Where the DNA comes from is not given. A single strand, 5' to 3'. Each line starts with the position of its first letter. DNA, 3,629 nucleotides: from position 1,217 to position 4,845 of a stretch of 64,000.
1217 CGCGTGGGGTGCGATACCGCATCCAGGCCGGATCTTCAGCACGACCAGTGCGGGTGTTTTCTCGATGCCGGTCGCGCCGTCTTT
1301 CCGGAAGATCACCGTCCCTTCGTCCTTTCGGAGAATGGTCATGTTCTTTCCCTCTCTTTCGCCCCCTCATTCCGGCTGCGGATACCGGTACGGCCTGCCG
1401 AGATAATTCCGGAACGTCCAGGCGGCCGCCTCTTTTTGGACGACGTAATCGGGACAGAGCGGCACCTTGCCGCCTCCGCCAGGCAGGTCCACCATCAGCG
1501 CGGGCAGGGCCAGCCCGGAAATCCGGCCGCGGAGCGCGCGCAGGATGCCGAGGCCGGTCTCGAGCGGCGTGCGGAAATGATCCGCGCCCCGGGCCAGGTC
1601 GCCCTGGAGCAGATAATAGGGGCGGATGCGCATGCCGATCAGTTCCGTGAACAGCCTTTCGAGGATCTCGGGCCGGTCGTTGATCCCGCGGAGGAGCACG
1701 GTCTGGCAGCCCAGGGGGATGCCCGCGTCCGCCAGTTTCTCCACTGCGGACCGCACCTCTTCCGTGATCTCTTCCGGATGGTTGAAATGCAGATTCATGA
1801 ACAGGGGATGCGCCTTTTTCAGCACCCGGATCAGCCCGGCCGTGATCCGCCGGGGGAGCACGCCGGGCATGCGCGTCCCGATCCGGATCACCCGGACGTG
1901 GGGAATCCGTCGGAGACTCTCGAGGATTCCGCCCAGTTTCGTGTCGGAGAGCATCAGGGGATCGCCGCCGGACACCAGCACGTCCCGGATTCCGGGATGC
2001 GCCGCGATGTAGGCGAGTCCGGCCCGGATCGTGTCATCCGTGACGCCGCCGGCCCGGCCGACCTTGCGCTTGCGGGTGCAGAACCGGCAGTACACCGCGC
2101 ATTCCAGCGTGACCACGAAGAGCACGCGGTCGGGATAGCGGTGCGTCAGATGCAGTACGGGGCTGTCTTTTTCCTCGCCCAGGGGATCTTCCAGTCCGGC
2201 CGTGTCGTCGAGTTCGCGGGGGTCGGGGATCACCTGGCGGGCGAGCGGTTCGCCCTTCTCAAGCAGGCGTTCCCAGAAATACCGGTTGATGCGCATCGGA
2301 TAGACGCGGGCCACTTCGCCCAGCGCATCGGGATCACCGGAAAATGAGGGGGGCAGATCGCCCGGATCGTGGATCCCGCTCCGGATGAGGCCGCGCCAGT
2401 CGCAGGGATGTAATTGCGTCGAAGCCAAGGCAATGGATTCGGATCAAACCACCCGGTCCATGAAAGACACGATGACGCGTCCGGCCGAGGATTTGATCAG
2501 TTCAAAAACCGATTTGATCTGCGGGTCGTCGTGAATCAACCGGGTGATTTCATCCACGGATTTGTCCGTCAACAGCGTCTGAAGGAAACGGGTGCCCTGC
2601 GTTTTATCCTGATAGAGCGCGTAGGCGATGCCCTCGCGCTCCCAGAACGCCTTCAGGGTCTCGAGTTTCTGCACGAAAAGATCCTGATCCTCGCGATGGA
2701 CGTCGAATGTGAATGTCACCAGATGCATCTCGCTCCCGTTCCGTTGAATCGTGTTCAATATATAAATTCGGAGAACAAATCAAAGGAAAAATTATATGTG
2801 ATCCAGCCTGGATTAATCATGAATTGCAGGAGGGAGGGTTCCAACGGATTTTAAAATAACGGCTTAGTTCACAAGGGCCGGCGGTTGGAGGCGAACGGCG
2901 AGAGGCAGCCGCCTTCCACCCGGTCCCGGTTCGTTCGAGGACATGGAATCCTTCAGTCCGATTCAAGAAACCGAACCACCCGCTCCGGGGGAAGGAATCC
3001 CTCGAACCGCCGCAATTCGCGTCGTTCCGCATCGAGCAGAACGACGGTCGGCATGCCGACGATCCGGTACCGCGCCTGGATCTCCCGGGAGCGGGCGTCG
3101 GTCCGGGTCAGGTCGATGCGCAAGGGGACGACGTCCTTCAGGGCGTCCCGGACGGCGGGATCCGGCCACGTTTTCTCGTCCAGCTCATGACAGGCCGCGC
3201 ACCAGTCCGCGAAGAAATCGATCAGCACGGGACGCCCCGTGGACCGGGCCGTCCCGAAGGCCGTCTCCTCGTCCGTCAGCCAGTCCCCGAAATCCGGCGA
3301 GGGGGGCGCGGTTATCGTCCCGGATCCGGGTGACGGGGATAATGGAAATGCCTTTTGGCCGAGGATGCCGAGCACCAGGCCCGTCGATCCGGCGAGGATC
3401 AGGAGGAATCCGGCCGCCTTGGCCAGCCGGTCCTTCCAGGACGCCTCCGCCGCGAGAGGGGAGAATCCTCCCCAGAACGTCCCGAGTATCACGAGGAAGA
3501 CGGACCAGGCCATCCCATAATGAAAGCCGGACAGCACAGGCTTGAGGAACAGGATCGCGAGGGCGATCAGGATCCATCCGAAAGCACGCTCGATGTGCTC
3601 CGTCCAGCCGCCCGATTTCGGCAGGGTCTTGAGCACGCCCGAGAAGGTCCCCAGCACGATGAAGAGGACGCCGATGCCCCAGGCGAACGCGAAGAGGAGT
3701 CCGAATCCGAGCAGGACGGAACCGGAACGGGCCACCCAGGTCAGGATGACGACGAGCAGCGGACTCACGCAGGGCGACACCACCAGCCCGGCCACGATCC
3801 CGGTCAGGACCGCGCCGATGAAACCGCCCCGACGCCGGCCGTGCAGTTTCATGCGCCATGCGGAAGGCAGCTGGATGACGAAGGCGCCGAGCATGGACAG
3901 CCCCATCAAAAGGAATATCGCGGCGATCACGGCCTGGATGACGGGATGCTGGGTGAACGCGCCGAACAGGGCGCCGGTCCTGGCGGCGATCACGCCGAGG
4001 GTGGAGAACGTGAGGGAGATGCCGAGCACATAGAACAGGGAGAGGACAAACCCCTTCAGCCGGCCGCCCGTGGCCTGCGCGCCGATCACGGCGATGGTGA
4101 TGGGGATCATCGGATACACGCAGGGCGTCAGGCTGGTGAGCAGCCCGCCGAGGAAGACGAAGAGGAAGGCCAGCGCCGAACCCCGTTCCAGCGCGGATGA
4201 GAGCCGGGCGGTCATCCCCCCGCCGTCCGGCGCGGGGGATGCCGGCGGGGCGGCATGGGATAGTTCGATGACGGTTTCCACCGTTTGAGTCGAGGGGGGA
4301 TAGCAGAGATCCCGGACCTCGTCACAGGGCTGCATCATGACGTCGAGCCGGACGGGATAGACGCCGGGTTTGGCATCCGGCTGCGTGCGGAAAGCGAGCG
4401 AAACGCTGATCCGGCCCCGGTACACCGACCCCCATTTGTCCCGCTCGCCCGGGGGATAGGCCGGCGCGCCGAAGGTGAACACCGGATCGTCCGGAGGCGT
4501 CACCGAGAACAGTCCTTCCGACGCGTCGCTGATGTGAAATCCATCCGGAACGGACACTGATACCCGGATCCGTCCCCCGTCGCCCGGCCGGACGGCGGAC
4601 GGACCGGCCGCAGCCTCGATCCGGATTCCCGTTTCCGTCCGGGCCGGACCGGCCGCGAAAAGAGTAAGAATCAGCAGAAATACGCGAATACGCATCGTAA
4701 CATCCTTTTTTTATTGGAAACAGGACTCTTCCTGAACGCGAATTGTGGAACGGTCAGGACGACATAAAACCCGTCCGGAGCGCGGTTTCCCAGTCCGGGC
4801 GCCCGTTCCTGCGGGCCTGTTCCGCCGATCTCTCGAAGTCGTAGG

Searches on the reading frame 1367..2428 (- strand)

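Call 16: search_protein_families(library=pfam, proteins=[window:1367-2428:-], max_evalue=0.00001)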
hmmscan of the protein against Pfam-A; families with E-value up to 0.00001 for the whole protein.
window:1367-2428:- (353 aa): 2 families
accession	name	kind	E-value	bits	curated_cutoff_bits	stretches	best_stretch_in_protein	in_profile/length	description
PF04055.27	Radical_SAM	-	9.9e-14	52.3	29.5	1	106-256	3-163/166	Radical SAM superfamily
PF12544.13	LAM_C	-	8.2e-12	45.8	26.7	1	298-353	3-58/127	Lysine-2,3-aminomutase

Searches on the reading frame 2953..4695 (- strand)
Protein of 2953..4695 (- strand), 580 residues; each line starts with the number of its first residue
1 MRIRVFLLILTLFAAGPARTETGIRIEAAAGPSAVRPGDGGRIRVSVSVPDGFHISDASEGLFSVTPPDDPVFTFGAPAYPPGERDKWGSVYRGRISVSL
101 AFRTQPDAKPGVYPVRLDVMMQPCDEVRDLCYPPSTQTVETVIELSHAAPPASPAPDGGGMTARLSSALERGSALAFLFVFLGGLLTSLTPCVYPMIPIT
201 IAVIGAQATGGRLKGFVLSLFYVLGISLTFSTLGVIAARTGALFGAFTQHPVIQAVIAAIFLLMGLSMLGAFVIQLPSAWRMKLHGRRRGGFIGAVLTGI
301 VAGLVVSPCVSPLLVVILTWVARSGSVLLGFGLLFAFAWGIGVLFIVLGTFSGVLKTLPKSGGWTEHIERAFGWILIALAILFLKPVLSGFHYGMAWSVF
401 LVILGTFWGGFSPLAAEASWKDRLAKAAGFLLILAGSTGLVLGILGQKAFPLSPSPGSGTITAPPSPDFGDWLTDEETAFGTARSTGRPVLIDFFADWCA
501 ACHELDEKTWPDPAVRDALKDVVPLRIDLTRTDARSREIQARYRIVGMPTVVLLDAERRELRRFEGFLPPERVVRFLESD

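Call 16: search_protein_families(library=pfam, proteins=[window:2953-4695:-], max_evalue=0.00001)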
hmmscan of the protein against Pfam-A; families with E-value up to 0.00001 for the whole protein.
window:2953-4695:- (580 aa): 6 families
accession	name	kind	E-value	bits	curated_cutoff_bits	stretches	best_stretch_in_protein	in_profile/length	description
PF02683.22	DsbD_TM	-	8.2e-49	166.3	27.1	1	177-388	4-219/219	Cytochrome C biogenesis protein transmembrane domain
PF13899.12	Thioredoxin_7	-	2.8e-15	56.7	27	1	471-556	1-83/83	Thioredoxin-like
PF13098.12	Thioredoxin_2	-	2.8e-13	50.6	27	1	483-575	1-102/104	Thioredoxin-like domain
PF13386.12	DsbD_2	-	1e-10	42.3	24.9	1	180-381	2-198/199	Cytochrome C biogenesis protein transmembrane region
PF00085.26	Thioredoxin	-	4.1e-08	33.6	23.5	1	487-578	18-102/103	Thioredoxin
PF11412.14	DsbD_N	-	3.3e-06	27.5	25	1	32-141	13-117/119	Thiol:disulfide interchange protein DsbD, N-terminal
